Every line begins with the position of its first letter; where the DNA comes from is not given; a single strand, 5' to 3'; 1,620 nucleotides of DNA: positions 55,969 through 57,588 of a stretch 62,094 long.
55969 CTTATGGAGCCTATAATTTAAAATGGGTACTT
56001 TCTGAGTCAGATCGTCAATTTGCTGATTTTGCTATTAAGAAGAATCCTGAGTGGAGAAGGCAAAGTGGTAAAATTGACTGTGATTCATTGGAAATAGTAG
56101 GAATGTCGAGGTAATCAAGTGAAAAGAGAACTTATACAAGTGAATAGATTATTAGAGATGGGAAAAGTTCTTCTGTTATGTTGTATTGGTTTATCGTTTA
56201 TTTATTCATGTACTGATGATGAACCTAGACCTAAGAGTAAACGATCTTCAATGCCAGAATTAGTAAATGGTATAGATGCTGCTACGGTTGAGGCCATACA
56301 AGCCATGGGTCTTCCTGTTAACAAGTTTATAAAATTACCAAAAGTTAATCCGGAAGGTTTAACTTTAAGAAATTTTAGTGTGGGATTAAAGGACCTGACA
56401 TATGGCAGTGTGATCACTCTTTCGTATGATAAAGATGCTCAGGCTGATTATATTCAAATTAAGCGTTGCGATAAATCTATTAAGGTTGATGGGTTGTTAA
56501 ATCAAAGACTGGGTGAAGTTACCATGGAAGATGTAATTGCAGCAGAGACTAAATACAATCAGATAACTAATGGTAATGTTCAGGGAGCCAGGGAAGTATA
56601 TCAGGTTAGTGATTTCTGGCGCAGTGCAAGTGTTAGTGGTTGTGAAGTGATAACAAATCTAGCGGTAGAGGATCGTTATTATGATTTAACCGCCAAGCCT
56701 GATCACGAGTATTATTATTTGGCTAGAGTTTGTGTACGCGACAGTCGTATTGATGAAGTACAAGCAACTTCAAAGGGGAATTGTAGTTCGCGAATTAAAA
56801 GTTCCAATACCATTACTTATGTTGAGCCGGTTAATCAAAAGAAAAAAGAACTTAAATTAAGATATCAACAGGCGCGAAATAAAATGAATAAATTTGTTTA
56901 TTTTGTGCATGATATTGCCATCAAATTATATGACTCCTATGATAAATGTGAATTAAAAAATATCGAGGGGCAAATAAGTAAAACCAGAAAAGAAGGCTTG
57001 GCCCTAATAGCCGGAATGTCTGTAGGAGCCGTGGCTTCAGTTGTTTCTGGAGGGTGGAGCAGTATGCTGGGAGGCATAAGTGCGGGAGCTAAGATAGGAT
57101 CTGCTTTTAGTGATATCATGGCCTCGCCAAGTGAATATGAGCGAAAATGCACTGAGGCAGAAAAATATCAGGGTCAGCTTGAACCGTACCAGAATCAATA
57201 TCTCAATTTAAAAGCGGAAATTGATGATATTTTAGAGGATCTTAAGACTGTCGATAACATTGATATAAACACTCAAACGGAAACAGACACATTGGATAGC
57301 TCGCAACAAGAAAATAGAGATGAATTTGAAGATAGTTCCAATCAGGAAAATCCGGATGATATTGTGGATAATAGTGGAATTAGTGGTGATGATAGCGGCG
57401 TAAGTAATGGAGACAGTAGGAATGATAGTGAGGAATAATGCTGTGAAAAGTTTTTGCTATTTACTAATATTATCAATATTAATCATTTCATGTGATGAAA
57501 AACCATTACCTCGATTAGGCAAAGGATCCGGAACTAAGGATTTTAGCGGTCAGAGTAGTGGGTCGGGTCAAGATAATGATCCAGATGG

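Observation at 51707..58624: Five-gene translationally coupled operon in which every product is a lipobox protein of no family I can name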

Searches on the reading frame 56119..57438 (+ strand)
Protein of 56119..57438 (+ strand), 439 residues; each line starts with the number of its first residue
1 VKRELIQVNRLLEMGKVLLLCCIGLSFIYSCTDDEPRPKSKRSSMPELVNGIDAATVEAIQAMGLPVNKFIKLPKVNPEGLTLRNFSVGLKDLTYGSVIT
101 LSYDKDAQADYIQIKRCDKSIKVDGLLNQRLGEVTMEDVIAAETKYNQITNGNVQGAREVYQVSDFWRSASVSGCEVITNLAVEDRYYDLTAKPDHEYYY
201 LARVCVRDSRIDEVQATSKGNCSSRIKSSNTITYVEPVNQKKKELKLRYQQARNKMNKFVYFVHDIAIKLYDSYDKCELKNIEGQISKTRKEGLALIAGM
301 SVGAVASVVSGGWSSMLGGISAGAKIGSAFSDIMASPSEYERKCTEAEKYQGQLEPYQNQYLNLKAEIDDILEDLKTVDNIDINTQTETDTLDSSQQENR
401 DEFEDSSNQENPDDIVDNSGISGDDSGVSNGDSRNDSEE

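Call 3: search_protein_families(library=pfam, proteins=[window:56119-57438:+], max_evalue=1)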
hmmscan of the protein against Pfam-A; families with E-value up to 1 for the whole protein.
window:56119-57438:+ (439 aa): 1 family
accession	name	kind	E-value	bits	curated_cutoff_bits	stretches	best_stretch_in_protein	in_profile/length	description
PF13339.11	AATF-Che1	-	0.79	10.7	24.7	0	334-406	35-105/137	Apoptosis antagonizing transcription factor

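Call 4: search_protein_families(library=ncbifam, proteins=[window:56119-57438:+], max_evalue=1)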
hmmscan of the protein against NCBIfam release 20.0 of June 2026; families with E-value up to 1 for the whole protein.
window:56119-57438:+ (439 aa): 2 families
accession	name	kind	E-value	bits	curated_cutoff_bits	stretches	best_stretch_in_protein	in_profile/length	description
TIGR01226.1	phe_am_lyase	equivalog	0.056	11.7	519.15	1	271-309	208-247/680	phenylalanine ammonia-lyase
NF040974.1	RepABC_RepC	equivalog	0.16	11.2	150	1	351-412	215-276/393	plasmid replication protein RepC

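Call 7: find_homologous_proteins(query=window:56119-57438:+, max_evalue=0.001)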
Query window:56119-57438:+ (439 aa): 1 proteins with E <= 0.001 among 4930 candidates.
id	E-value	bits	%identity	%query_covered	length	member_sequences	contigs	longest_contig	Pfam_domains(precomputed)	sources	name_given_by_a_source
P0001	1.0e-287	971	100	100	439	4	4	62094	-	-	-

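Call 8: find_encoding_contigs(protein=P0001, flank=10000, max_places=6)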
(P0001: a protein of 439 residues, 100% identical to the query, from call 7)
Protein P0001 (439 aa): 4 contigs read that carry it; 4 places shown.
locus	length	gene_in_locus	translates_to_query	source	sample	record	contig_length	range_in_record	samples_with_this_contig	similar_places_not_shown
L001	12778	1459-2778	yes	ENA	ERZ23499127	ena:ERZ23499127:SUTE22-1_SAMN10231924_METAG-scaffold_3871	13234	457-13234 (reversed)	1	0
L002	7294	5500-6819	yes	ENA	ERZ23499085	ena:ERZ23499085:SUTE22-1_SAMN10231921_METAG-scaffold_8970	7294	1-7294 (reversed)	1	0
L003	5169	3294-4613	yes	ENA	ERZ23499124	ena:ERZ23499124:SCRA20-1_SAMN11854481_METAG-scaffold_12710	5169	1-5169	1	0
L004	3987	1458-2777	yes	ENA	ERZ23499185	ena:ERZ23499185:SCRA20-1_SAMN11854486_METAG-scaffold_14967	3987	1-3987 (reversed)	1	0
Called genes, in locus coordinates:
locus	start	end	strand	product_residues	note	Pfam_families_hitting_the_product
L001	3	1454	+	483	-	?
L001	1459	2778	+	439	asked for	-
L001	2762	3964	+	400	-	-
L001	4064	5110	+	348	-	PF00378:ECH_1, PF16113:ECH_2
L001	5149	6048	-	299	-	PF03781:FGE-sulfatase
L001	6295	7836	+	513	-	PF02881:SRP54_N, PF00448:SRP54, PF02978:SRP_SPB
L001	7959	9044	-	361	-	PF07610:DUF1573, PF22544:HYDIN_VesB_CFA65-like_Ig (weak)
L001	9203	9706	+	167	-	-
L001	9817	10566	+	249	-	PF13424:TPR_12 (faint), PF13512:TPR_18 (weak), PF00515:TPR_1 (faint), PF07719:TPR_2 (faint), PF13428:TPR_14 (faint), PF13525:YfiO, PF13174:TPR_6 (faint), PF13181:TPR_8 (faint), +1 more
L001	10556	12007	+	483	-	-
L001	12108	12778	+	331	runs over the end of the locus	PF02481:DNA_processg_A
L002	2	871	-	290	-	?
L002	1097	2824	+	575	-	-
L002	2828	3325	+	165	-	-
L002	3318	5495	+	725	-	-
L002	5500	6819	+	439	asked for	-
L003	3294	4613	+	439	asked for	-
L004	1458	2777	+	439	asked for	-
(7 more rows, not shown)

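Call 13: search_solved_structures(query=A1, max_evalue=1)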
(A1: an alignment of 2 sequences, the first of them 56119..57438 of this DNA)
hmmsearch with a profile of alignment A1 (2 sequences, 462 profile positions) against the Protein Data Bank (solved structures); distinct sequences matched with E-value up to 1: 2.
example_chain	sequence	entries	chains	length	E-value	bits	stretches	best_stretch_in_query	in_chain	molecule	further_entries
4u49_A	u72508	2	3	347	0.057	15.3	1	168-220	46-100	Pectate lyase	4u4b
1gk4_A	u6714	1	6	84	0.71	11.7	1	353-400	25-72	VIMENTIN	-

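Call 22: search_protein_families(library=pfam, alignment_id=A3, max_evalue=0.01)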
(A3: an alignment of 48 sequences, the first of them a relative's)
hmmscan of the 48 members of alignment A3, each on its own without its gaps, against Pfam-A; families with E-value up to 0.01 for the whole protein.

A. member 1, P0001 (439 aa): 0 families

B. families by the number of members that match (of 48 scanned): 3 families
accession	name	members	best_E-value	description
PF08702.15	Fib_alpha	1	0.00054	Fibrinogen alpha/beta chain family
PF12318.13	FAD-SLDH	1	0.0016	Membrane bound FAD containing D-sorbitol dehydrogenase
PF14292.12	SusE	1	0.004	SusE outer membrane protein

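Call 26: find_related_loci(query=A4, collection=genome_contigs, flank=10000)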
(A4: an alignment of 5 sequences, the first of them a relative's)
Query A4 (439 aa) in genome_contigs; peptide patterns used: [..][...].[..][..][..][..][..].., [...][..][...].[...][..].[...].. (x = any residue, [..] = any of these).
89 stretches matched a pattern; 2 encode a relative of the query (tblastn E <= 1e-3); 2 distinct loci.
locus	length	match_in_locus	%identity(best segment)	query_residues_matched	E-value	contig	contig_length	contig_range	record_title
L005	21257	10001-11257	41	4-402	6e-109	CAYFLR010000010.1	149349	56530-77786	MAG TPA_asm: uncultured bacterium isolate ERP019367_co2_29 genome assembly, contig: NODE_118_length_149349_cov_3.128733,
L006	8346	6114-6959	27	81-347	2e-25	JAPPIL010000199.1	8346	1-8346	MAG: Pseudomonadota bacterium isolate RHO2_bin_21 NODE_9280_length_8346_cov_5.184176, whole genome shotgun sequence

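Call 34: find_related_loci(query=A4, collection=metagenome_contigs, flank=10000)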
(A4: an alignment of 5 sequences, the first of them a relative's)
Query A4 (439 aa) in metagenome_contigs; peptide patterns used: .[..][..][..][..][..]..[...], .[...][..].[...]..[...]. (x = any residue, [..] = any of these).
218 stretches matched a pattern, but none encodes a relative of the query by tblastn (E <= 1e-3).

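Call 39: predict_structure(alignment_id=A3)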
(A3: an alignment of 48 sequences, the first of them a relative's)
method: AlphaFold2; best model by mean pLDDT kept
length: 439 residues; sequences in the alignment: 48
mean_pLDDT: 75.6   pTM: 0.56
mean pLDDT of the five models: 75.6, 74.6, 71.9, 71.2, 70.2
residues with pLDDT >= 90: 91; 70-90: 212; 50-70: 91; < 50: 45
segments of 3 or more residues with pLDDT < 50: 39-50, 154-163, 422-439
pLDDT, mean of each block of 10 residues (from residue 1): 61 82 82 55 45 69 68 83 94 82 96 95 70 67 67 50 70 91 92 91 93 75 91 80 84 84 80 81 78 72 65 62 71 75 86 84 92 90 82 79 71 51 45 45
secondary structure, 60 per line:
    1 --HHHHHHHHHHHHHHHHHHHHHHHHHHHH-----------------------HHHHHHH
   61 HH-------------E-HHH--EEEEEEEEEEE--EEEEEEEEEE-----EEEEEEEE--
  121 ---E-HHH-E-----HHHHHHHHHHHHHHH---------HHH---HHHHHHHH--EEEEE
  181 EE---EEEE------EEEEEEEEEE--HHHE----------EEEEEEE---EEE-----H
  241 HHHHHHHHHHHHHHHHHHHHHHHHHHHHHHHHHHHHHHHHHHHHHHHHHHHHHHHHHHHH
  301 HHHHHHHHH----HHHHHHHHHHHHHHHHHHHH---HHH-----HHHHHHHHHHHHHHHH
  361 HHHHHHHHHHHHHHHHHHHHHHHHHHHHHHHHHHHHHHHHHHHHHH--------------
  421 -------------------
elements in order: H3-30 H54-62 E83-93 E96-105 E111-118 H136-150 H166-173 E176-182 E186-189 E196-205 E222-228 E232-234 H240-309 H314-333 H345-406

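Call 42: fold_search(model_id=the predicted structure, library=pdb)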
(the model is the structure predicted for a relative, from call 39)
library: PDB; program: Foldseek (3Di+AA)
matches with E <= 10: 881; with E <= 0.001: 0
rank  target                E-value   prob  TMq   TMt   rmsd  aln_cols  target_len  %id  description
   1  8bxr                  4.0e-03  1.00  0.17  0.24   6.1       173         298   11  Titin FnIII-domain I109-I111 (I/A4-A/A6) from the MIR region (released 2023-02-15)
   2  7u23_F                4.0e-03  1.00  0.18  0.12  11.4       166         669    8  Single-chain LCDV-1 viral insulin-like peptide bound to IGF-1R ectodomain, leucine-zippered form (released 2022-11-16)
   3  7u23_E                6.3e-03  1.00  0.16  0.11  12.2       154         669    8  Single-chain LCDV-1 viral insulin-like peptide bound to IGF-1R ectodomain, leucine-zippered form (released 2022-11-16)
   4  8eyr_B                6.3e-03  0.99  0.17  0.10  22.3       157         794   10  Cryo-EM structure of two IGF1 bound full-length mouse IGF1R mutant (four glycine residues inserted in the alpha-CT; IG (released 2022-11-09)
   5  6iaa_A                7.0e-03  1.00  0.18  0.10  12.8       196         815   13  hRobo2 ectodomain (released 2019-03-13)
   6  4nzd_C                8.3e-03  0.99  0.18  0.33   7.6       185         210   10  Interleukin 21 receptor (released 2014-12-17)
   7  8bnq_A                9.3e-03  1.00  0.18  0.25   5.4       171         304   11  Crystal structure of the FnIII-tandem A84-A86 from the A-band of titin (released 2023-04-12)
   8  6pol_C                1.1e-02  1.00  0.18  0.66   7.3       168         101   10  Crystal structure of the human NELL1 EGF1-3-Robo3 FN1 complex (released 2020-05-06)
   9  2aew_A                1.1e-02  0.98  0.15  0.30   6.6       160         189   11  A model for growth hormone receptor activation based on subunit rotation within a receptor dimer (released 2005-11-01)
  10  4nzd_A                1.3e-02  0.98  0.17  0.33   7.0       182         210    9  Interleukin 21 receptor (released 2014-12-17)
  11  4o00_B                1.4e-02  0.99  0.16  0.54   6.2       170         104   10  Crystal structure of the Titin A-band domain A3 (released 2014-12-24)
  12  8eyx_B                1.5e-02  0.96  0.17  0.10  22.2       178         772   10  Cryo-EM structure of 4 insulins bound full-length mouse IR mutant with physically decoupled alpha CTs (C684S/C685S/C68 (released 2022-11-09)
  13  6pol_E                1.7e-02  1.00  0.17  0.66   7.1       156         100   10  Crystal structure of the human NELL1 EGF1-3-Robo3 FN1 complex (released 2020-05-06)
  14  6pog_A                1.9e-02  1.00  0.16  0.63   8.7       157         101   12  Crystal structure of the NELL2 EGF1-6-Robo3 FN1 complex (released 2020-05-06)
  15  1uem_MODEL_1_A        1.9e-02  1.00  0.17  0.54   4.5       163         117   11  Solution Structure of the First Fibronectin Type III domain of human KIAA1568 Protein (released 2003-11-19)
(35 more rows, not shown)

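Call 77: search_solved_structures(query=A3, max_evalue=10)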
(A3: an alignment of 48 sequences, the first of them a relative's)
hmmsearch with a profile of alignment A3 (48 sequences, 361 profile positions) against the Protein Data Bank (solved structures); distinct sequences matched with E-value up to 10: 15.
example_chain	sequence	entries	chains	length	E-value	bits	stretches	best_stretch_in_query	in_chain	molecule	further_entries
2efk_A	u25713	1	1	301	0.033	16.6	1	280-347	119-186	Cdc42-interacting protein 4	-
8qpp_W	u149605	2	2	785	0.17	14.3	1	276-356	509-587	Endonuclease MutS2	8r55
7qv3_v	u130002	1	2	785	0.17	14.3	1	276-356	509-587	Endonuclease MutS2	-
1s35_A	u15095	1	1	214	0.29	13.5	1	290-340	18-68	Spectrin beta chain, erythrocyte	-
7mcd_A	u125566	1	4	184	0.39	13.1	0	280-332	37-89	AI-designed TIM-barrel F15C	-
2yp6_A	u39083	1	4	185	0.51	12.7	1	1-64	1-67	THIOREDOXIN FAMILY PROTEIN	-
28lk_A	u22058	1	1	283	0.59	12.5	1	5-43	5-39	complement-inhibiting protein ChiB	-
2f95_B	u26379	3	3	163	0.7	12.2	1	243-348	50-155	Sensory rhodopsin II transducer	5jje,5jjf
8qae_A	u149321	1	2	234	1.2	11.4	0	307-349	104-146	sc-apCC-6-SLLA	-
7rd1_N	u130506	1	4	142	1.7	11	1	258-338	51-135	Hexon-interlacing protein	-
3nyw_A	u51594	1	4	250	2.1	10.6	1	251-322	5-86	Putative oxidoreductase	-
2jee_A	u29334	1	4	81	3.4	10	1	198-257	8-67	CELL DIVISION PROTEIN ZAPB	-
6pfp_A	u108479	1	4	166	4.6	9.5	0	283-351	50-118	Myosin-7 fused to GP7 and EB1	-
6kos_A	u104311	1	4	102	4.8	9.5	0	198-237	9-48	SUWA (Super WA20)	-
8idc_E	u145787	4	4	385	7.6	8.8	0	199-335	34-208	NlpC/P60 family protein | Probable endopeptidase MT2245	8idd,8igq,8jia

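Call 78: search_protein_families(library=padloc, proteins=[window:56119-57438:+], max_evalue=0.1)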
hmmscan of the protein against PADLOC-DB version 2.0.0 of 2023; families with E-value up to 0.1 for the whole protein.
window:56119-57438:+ (439 aa): 0 families

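Call 79: search_protein_families(library=phrogs, proteins=[window:56119-57438:+], max_evalue=0.1)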
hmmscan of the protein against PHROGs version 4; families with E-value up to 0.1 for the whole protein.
window:56119-57438:+ (439 aa): 0 families

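Call 82: fold_search(model_id=the predicted structure, library=viral)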
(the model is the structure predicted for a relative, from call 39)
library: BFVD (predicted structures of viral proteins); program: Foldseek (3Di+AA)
matches with E <= 10: 684; with E <= 0.001: 1
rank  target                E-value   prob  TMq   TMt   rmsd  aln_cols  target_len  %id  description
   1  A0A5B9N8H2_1          3.9e-05  0.99  0.16  0.07  31.1       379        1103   11  (no name in the UniProt tables at hand)
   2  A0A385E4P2            2.8e-03  0.99  0.15  0.07   9.6       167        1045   16  Central straight fiber [Vibrio phage vB_VpS_PG07]
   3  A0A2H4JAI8            3.0e-03  1.00  0.15  0.11   7.1       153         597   12  Putative structural protein [uncultured Caudovirales phage]
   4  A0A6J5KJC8            4.7e-03  1.00  0.17  0.32  11.5       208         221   10  Fibronectin type III [uncultured Caudovirales phage]
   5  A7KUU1                4.9e-03  1.00  0.17  0.13   5.7       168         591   12  (no name in the UniProt tables at hand)
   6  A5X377                5.2e-03  1.00  0.19  0.23   7.6       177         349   12  A5 tail fiber protein (Fragment) [Enterobacteria phage A5]
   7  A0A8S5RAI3            7.7e-03  1.00  0.24  0.17  30.8       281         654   13  GDSL like Lipase Acylhydrolase (Fragment) [Siphoviridae sp. ctkfT29]
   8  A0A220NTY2            9.6e-03  1.00  0.18  0.12   7.3       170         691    9  Tip attachment protein J [Escherichia phage V18]
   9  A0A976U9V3            1.5e-02  0.57  0.15  0.05  43.3       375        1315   12  (no name in the UniProt tables at hand)
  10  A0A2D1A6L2            1.6e-02  1.00  0.18  0.06   6.2       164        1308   12  Minor tail protein [Rhodococcus phage Trina]
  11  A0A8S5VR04            1.6e-02  1.00  0.17  0.08  10.2       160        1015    9  (no name in the UniProt tables at hand)
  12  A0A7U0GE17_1          1.7e-02  0.99  0.17  0.07  10.5       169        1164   11  (no name in the UniProt tables at hand)
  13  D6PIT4                1.8e-02  0.96  0.16  0.15   7.7       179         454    9  (no name in the UniProt tables at hand)
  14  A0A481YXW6            1.9e-02  1.00  0.18  0.32   8.8       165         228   12  Fibronectin type-III domain-containing protein [Marseillevirus LCMAC201]
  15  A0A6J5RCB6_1          2.0e-02  0.99  0.16  0.08   5.7       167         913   11  Fibronectin type III [uncultured Caudovirales phage]
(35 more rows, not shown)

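Call 94: search_dna_similar(query=window:56119-57438:+, collection=plasmids, mode=protein, max_evalue=0.001, max_rows=5)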
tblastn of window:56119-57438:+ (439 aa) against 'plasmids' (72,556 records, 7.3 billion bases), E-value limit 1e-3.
No match.
